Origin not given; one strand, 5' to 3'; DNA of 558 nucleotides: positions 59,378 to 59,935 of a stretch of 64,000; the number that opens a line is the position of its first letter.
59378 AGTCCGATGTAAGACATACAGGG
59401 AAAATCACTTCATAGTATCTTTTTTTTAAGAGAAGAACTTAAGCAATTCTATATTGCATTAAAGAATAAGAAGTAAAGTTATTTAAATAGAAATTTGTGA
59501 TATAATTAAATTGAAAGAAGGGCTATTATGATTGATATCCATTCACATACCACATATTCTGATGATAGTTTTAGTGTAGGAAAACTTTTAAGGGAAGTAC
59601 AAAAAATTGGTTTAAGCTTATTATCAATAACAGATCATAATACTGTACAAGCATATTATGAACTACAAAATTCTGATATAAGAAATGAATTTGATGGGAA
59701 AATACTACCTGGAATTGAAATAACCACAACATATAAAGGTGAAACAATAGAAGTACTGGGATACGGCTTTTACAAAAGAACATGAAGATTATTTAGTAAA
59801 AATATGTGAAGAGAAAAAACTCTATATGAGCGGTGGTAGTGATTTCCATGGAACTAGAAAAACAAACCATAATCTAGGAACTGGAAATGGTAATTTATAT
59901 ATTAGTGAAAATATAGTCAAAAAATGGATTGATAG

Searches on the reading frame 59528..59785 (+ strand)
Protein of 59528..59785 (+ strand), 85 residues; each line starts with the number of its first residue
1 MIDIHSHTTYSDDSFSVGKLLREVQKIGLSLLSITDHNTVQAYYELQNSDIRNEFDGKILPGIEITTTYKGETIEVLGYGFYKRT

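Call 7: search_protein_families(library=pfam, proteins=[window:59528-59785:+], max_evalue=0.01)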
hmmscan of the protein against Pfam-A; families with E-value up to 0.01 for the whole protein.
window:59528-59785:+ (85 aa): 1 family
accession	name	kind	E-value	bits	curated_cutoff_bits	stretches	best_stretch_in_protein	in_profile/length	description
PF02811.25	PHP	-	3.8e-06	27.8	26.4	1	3-68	1-66/164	PHP domain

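Call 12: find_encoding_contigs(protein=window:59528-59785:+, flank=10000, max_places=10)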
Protein window:59528-59785:+ (85 aa): 21 contigs read that carry it; 10 places shown.
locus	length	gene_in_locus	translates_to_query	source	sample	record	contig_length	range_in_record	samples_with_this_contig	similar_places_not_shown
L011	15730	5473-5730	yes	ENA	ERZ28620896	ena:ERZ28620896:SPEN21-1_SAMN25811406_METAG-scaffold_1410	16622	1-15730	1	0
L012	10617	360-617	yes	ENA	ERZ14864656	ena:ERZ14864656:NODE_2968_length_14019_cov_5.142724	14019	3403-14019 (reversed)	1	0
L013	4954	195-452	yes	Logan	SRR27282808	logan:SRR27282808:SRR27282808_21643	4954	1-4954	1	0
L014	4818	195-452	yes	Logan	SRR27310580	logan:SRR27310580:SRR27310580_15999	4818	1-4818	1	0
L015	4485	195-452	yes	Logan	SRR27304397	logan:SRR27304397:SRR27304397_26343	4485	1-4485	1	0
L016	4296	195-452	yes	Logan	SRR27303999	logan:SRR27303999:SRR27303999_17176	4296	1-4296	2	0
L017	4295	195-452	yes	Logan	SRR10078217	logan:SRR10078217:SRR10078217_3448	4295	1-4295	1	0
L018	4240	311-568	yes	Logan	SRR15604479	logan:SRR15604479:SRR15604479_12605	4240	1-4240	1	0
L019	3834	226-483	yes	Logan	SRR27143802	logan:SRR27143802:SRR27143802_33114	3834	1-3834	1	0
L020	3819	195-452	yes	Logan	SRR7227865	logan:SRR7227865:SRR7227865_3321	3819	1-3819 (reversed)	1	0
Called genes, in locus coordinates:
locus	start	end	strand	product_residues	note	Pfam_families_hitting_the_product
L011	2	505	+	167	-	?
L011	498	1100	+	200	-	-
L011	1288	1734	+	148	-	-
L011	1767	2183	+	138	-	PF01243:PNPOx_N, PF16242:Pyrid_ox_like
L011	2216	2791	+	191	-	PF04191:PEMT, PF02544:Steroid_dh (weak), PF04140:ICMT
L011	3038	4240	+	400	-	PF01548:DEDD_Tnp_IS110, PF02371:Transposase_20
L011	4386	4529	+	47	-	-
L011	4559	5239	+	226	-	-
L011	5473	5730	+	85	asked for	PF02811:PHP (weak)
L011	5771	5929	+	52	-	-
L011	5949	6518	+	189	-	-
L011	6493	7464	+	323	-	-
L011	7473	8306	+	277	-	PF04055:Radical_SAM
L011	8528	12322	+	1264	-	PF08305:NPCBM, PF00754:F5_F8_type_C, PF22633:F5_F8_type_C_2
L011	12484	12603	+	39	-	-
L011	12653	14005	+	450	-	PF00239:Resolvase, PF13408:Zn_ribbon_recom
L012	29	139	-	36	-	-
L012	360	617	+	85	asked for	PF02811:PHP (weak)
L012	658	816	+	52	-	-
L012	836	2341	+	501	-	-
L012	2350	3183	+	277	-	PF04055:Radical_SAM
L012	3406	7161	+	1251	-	PF08305:NPCBM, PF00754:F5_F8_type_C, PF22633:F5_F8_type_C_2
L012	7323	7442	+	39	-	-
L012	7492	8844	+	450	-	PF00239:Resolvase, PF13408:Zn_ribbon_recom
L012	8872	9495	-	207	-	PF00528:BPD_transp_1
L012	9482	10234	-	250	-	PF02463:SMC_N (faint), PF00005:ABC_tran, PF13304:AAA_21 (faint)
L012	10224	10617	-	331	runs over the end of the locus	PF13379:NMT1_2, PF09084:NMT1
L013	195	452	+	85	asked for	PF02811:PHP (weak)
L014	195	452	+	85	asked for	PF02811:PHP (weak)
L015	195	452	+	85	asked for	PF02811:PHP (weak)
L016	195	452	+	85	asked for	PF02811:PHP (weak)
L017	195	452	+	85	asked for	PF02811:PHP (weak)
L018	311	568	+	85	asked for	PF02811:PHP (weak)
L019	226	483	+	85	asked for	PF02811:PHP (weak)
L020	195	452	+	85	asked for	PF02811:PHP (weak)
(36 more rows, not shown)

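Call 32: search_protein_families(library=ncbifam, proteins=[L012:7492-8844:+, L012:7263-7442:+], max_evalue=0.01)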
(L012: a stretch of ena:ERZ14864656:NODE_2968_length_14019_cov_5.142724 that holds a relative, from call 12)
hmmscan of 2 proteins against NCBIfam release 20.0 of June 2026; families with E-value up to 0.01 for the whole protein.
L012:7492-8844:+ (450 aa): 6 families
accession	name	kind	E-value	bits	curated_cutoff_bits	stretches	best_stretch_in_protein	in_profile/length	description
NF047343.1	SCCmet_CcrB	equivalog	8.6e-43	146.8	900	1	3-195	8-199/542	cassette chromosome recombinase CcrB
NF041201.1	recomb_XisF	equivalog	1.6e-40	139.5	375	1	6-438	3-464/465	fdxN element excision recombinase XisF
NF047347.1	SCCmet_CcrC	equivalog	4.1e-30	104.8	900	1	4-167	4-170/558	cassette chromosome recombinase CcrC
NF047344.1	SCCmet_CcrA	equivalog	2.3e-25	89.6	700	1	1-427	1-422/442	cassette chromosome recombinase CcrA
NF033518.0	transpos_IS607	equivalog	2.4e-11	43.5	110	1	4-128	56-175/187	IS607 family transposase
NF049883.1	resolv_YneB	equivalog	2.1e-08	33.9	175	1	5-150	3-146/211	YneB family resolvase-like protein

L012:7263-7442:+ (59 aa): 0 families

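Call 33: search_protein_families(library=phrogs, proteins=[L012:7492-8844:+, L012:7263-7442:+], max_evalue=0.001)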
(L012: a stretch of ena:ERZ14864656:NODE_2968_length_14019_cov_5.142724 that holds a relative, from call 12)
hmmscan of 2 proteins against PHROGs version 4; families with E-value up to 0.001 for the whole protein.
L012:7492-8844:+ (450 aa): 3 families
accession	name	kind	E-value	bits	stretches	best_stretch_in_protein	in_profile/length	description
phrog_95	-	integration and excision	1.2e-112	378.6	1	4-442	90-561/651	integrase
phrog_125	-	DNA, RNA and nucleotide metabolism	1.9e-44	153.1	1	1-253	19-244/254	DNA invertase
phrog_6620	-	integration and excision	1.1e-09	39.1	1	4-128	58-176/201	transposase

L012:7263-7442:+ (59 aa): 0 families
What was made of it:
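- On Integrative element moved by a large serine recombinase: 450 aa, PF00239 + PF13408 (call 12). phrog_95 integrase 1e-112 (call 33).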

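Call 42: find_homologous_proteins(query=L012:7492-8844:+, max_evalue=1e-60)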
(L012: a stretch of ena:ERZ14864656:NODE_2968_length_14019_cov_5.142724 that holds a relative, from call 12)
Query L012:7492-8844:+ (450 aa): 3775 proteins with E <= 1e-60 among 8000 candidates; the best 120 are listed.
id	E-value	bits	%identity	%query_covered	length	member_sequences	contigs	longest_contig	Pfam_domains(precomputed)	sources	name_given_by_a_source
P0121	1.2e-295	998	100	100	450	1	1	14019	PF00239.27,PF13408.13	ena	-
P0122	1.1e-294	995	100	100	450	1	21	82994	PF00239.27,PF13408.13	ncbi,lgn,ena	-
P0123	1.3e-293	991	99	100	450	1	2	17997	PF00239.27,PF13408.13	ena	-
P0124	7.3e-247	837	81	100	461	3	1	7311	PF00239.27,PF13408.13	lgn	-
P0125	1.7e-229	780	76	100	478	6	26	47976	PF00239.27,PF13408.13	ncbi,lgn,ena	-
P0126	1.6e-227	773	76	100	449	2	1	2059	PF00239.27,PF13408.13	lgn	-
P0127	1.7e-211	721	77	90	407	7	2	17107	PF00239.27,PF13408.13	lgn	-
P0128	2.4e-209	714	72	100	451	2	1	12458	PF00239.27,PF13408.13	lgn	-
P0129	2.9e-207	707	67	100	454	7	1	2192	PF00239.27,PF13408.13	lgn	-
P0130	3.9e-207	706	70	100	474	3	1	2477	PF00239.27,PF13408.13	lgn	-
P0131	1.2e-202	691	70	99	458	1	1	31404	PF00239.27,PF13408.13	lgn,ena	-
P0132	1.1e-199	682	66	100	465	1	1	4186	PF00239.27,PF13408.13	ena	-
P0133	7.6e-198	676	66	99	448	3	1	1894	PF00239.27,PF13408.13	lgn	-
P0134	1.4e-196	671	66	99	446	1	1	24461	PF00239.27,PF13408.13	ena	-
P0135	1.1e-195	668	65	99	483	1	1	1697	PF00239.27,PF13408.13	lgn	-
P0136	2.7e-195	667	65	99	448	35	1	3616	PF00239.27,PF13408.13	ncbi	-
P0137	4.7e-195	666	65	99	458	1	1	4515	PF00239.27,PF13408.13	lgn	-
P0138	9.7e-195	665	65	99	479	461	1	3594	PF00239.27,PF13408.13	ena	-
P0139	9.5e-194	662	67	97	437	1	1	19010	PF00239.27,PF13408.13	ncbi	-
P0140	9.6e-193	659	64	99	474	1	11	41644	PF00239.27,PF13408.13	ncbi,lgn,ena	-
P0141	1.3e-192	658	65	99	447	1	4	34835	PF00239.27,PF13408.13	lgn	-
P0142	1.3e-192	658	64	99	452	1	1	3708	PF00239.27,PF13408.13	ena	-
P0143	1.6e-192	658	64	99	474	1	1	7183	PF00239.27,PF13408.13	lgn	-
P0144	2.0e-192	658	64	99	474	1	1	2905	PF00239.27,PF13408.13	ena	-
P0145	2.2e-192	658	64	99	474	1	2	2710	PF00239.27,PF13408.13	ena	-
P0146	2.2e-192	658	67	97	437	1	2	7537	PF00239.27,PF13408.13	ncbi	-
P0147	2.7e-192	657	64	99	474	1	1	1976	PF00239.27,PF13408.13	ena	-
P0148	3.9e-192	657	64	99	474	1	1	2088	PF00239.27,PF13408.13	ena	-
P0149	9.4e-192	656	64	99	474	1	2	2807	PF00239.27,PF13408.13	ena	-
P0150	9.5e-192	656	64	99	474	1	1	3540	PF00239.27,PF13408.13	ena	-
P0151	1.0e-191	655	64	99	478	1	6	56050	PF00239.27,PF13408.13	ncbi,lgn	-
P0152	1.8e-191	655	64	99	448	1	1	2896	PF00239.27,PF13408.13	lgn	-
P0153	2.5e-191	654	64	100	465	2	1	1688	PF00239.27,PF13408.13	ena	-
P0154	2.7e-191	654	63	100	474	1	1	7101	PF00239.27,PF13408.13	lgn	-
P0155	3.6e-191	654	64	99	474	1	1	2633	PF00239.27,PF13408.13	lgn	-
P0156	4.5e-191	653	64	99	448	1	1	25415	PF00239.27,PF13408.13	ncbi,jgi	-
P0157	5.1e-191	653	65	99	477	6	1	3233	PF00239.27,PF13408.13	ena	-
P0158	5.6e-191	653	64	100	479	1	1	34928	PF00239.27,PF13408.13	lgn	-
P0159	9.3e-191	652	63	100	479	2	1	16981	PF00239.27,PF13408.13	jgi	-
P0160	1.3e-190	652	64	99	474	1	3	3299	PF00239.27,PF13408.13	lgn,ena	-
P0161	1.3e-190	652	66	96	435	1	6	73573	PF00239.27,PF13408.13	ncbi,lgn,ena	-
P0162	2.0e-190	651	63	99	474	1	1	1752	PF00239.27,PF13408.13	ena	-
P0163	2.3e-190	651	64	99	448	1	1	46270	PF00239.27,PF13408.13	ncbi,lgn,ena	-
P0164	2.5e-190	651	64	99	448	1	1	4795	PF00239.27,PF13408.13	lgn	-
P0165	3.0e-190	651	64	99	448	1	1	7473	PF00239.27,PF13408.13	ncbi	-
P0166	4.8e-190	650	64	99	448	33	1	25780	PF00239.27,PF13408.13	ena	-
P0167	5.4e-190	650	64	99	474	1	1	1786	PF00239.27,PF13408.13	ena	-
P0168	6.6e-190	649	65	99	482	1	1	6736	PF00239.27,PF13408.13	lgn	-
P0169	6.9e-190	649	65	96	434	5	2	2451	PF00239.27,PF13408.13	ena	-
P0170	8.7e-190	649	64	99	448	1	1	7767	PF00239.27,PF13408.13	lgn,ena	-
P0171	1.2e-189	649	65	99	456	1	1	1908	PF00239.27,PF13408.13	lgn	-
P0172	5.5e-189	646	64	99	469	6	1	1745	PF00239.27,PF13408.13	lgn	-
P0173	5.7e-189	646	63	99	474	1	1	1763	PF00239.27,PF13408.13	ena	-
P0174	1.1e-187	642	65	96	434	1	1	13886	PF00239.27,PF13408.13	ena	-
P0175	2.4e-186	638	64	96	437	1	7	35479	PF00239.27,PF13408.13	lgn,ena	-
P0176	4.8e-186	637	63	99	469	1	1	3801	PF00239.27,PF13408.13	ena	-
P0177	4.9e-186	637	63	99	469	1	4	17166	PF00239.27,PF13408.13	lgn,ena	-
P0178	9.8e-186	636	65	94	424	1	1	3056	PF00239.27,PF13408.13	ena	-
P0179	1.5e-185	635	66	94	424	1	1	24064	PF00239.27,PF13408.13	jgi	-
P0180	1.8e-185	635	64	96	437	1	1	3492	PF00239.27,PF13408.13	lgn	-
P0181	1.9e-185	635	63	99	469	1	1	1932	PF00239.27,PF13408.13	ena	-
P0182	1.9e-185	635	63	99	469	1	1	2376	PF00239.27,PF13408.13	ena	-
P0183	2.2e-185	635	63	99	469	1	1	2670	PF00239.27,PF13408.13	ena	-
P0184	3.2e-185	634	63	99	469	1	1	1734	PF00239.27,PF13408.13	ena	-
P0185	2.6e-184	631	63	99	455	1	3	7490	PF00239.27,PF13408.13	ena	-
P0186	7.4e-184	630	61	99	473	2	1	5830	PF00239.27,PF13408.13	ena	-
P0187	1.3e-183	629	62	99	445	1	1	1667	PF00239.27,PF13408.13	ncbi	-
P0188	1.3e-182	625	62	98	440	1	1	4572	PF00239.27,PF13408.13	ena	-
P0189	6.3e-182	623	60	99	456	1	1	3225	PF00239.27,PF13408.13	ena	-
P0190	2.0e-181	622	65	96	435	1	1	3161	PF00239.27,PF13408.13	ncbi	-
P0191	2.4e-179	615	62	96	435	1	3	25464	PF00239.27,PF13408.13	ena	-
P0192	3.6e-179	614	63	93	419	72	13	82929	PF00239.27,PF13408.13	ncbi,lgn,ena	-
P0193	4.8e-179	614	63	93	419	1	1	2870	PF00239.27,PF13408.13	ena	-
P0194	9.9e-179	613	61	98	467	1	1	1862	PF00239.27,PF13408.13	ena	-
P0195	1.0e-178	613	63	93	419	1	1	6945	PF00239.27,PF13408.13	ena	-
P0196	1.1e-178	613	61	98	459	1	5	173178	PF00239.27,PF13408.13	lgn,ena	-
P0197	1.2e-178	612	61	98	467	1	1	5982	PF00239.27,PF13408.13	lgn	-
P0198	1.5e-178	612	63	97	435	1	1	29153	PF00239.27,PF13408.13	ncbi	-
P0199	1.6e-178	612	61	98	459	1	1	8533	PF00239.27,PF13408.13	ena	-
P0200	1.7e-178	612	63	93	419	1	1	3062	PF00239.27,PF13408.13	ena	-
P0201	2.2e-178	612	61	98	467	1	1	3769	PF00239.27,PF13408.13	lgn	-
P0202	2.6e-178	611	63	93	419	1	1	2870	PF00239.27,PF13408.13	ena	-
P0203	2.6e-178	611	63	93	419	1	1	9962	PF00239.27,PF13408.13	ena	-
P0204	3.3e-178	611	63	93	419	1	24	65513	PF00239.27,PF13408.13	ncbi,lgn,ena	-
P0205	5.5e-178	610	63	93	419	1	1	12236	PF00239.27,PF13408.13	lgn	-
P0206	7.5e-178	610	64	93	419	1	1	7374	PF00239.27,PF13408.13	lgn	-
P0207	9.6e-178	609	63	93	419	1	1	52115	PF00239.27,PF13408.13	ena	-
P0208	1.0e-177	609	63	93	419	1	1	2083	PF00239.27,PF13408.13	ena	-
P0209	1.5e-177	609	64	91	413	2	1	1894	PF00239.27,PF13408.13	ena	-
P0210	2.3e-177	608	60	99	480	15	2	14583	PF00239.27,PF13408.13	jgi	-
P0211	4.4e-177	607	61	100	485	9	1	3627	PF00239.27,PF13408.13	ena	-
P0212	5.3e-177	607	60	98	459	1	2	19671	PF00239.27,PF13408.13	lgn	-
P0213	6.0e-177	607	61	98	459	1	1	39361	PF00239.27,PF13408.13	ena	-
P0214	6.1e-177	607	63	93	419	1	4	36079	PF00239.27,PF13408.13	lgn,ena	-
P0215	6.4e-177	607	63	93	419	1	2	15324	PF00239.27,PF13408.13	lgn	-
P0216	8.2e-177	606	63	93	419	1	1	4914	PF00239.27,PF13408.13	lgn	-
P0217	8.4e-177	606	63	93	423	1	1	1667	PF00239.27,PF13408.13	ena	-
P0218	8.7e-177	606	63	93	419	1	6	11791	PF00239.27,PF13408.13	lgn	-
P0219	8.9e-177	606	63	93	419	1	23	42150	PF00239.27,PF13408.13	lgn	-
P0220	1.1e-176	606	63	93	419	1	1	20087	PF00239.27,PF13408.13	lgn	-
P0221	1.1e-176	606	63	93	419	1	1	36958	PF00239.27,PF13408.13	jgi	-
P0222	1.4e-176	606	63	93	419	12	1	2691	PF00239.27,PF13408.13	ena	-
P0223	1.5e-176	605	60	99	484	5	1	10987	PF00239.27,PF13408.13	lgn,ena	-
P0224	2.0e-176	605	63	93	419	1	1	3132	PF00239.27,PF13408.13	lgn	-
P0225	2.1e-176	605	63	93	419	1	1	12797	PF00239.27,PF13408.13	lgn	-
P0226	2.5e-176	605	63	93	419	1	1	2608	PF00239.27,PF13408.13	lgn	-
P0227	2.9e-176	605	63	93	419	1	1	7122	PF00239.27,PF13408.13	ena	-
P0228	3.2e-176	604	62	93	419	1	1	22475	PF00239.27,PF13408.13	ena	-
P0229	5.0e-176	604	63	93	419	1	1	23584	PF00239.27,PF13408.13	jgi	-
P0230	5.6e-176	604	63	93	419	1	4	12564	PF00239.27,PF13408.13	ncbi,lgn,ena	-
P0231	6.5e-176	603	63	93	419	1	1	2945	PF00239.27,PF13408.13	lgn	-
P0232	8.5e-176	603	63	93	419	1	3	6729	PF00239.27,PF13408.13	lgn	-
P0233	1.1e-175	603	63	93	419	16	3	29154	PF00239.27,PF13408.13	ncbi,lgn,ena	-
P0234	1.5e-175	602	63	93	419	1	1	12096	PF00239.27,PF13408.13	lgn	-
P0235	1.5e-175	602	63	93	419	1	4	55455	PF00239.27,PF13408.13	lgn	-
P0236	1.6e-175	602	63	93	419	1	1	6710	PF00239.27,PF13408.13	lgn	-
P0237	2.0e-175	602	63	93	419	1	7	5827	PF00239.27,PF13408.13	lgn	-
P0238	2.1e-175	602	62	93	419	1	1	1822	PF00239.27,PF13408.13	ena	-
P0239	2.5e-175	601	63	93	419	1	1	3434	PF00239.27,PF13408.13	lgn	-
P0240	3.3e-174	598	64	93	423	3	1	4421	PF00239.27,PF13408.13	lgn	-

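Call 43: find_encoding_contigs(protein=P0125, flank=10000, max_places=5)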
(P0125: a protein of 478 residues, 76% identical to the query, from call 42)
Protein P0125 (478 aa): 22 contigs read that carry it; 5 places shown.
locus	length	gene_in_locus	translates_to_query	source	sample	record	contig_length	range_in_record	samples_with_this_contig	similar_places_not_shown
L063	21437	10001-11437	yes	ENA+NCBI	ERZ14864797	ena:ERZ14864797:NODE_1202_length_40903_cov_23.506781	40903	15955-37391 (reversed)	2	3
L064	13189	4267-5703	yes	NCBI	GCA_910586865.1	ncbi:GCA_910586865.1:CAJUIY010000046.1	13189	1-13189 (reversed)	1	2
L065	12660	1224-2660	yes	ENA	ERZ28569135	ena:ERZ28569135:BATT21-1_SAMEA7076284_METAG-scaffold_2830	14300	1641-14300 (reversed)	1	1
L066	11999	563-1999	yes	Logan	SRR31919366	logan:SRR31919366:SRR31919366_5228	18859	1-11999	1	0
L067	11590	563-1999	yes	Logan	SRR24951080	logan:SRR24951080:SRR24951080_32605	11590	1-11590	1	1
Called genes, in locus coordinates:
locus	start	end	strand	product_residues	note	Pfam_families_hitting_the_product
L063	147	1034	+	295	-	-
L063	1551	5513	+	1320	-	PF08305:NPCBM, PF22633:F5_F8_type_C_2 (faint), PF00754:F5_F8_type_C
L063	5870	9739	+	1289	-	PF08305:NPCBM, PF00754:F5_F8_type_C, PF22633:F5_F8_type_C_2 (weak)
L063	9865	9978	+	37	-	-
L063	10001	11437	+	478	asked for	PF00239:Resolvase, PF13408:Zn_ribbon_recom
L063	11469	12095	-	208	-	PF00528:BPD_transp_1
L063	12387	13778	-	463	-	PF00239:Resolvase, PF13408:Zn_ribbon_recom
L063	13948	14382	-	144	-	-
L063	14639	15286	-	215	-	-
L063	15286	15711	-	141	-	PF08937:ThsB_TIR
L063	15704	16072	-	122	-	PF12844:HTH_19, PF13560:HTH_31 (weak), PF01381:HTH_3, PF13443:HTH_26 (faint)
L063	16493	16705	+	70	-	PF01381:HTH_3, PF13560:HTH_31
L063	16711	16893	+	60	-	-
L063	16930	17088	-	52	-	-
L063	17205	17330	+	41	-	-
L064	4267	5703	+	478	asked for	PF00239:Resolvase, PF13408:Zn_ribbon_recom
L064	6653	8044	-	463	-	PF00239:Resolvase, PF13408:Zn_ribbon_recom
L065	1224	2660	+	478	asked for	PF00239:Resolvase, PF13408:Zn_ribbon_recom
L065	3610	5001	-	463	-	PF00239:Resolvase, PF13408:Zn_ribbon_recom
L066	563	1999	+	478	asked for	PF00239:Resolvase, PF13408:Zn_ribbon_recom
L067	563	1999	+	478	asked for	PF00239:Resolvase, PF13408:Zn_ribbon_recom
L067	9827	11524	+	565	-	PF00239:Resolvase, PF07508:Recombinase, PF13408:Zn_ribbon_recom (weak)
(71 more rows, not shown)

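Call 44: find_encoding_contigs(protein=P0124, flank=10000, max_places=3)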
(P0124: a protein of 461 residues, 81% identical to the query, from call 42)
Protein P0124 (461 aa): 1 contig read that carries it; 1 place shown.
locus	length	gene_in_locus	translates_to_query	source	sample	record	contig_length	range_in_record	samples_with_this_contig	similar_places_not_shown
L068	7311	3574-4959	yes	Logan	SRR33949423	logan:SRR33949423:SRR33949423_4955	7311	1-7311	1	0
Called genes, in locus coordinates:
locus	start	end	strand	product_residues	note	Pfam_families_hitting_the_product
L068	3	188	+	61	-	?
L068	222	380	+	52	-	-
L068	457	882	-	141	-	PF00376:MerR (weak), PF13411:MerR_1, PF09278:MerR-DNA-bind (weak)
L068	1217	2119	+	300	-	PF00248:Aldo_ket_red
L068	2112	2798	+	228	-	PF12682:Flavodoxin_4, PF12724:Flavodoxin_5 (faint)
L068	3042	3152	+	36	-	-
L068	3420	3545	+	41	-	-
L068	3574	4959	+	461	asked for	PF00239:Resolvase, PF13408:Zn_ribbon_recom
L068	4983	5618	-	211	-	PF00528:BPD_transp_1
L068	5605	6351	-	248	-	PF00005:ABC_tran, PF13304:AAA_21 (faint)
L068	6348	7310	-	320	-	?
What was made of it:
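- On Integrative element moved by a large serine recombinase: Sister recombinases sit at the same codons (calls 43, 44).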
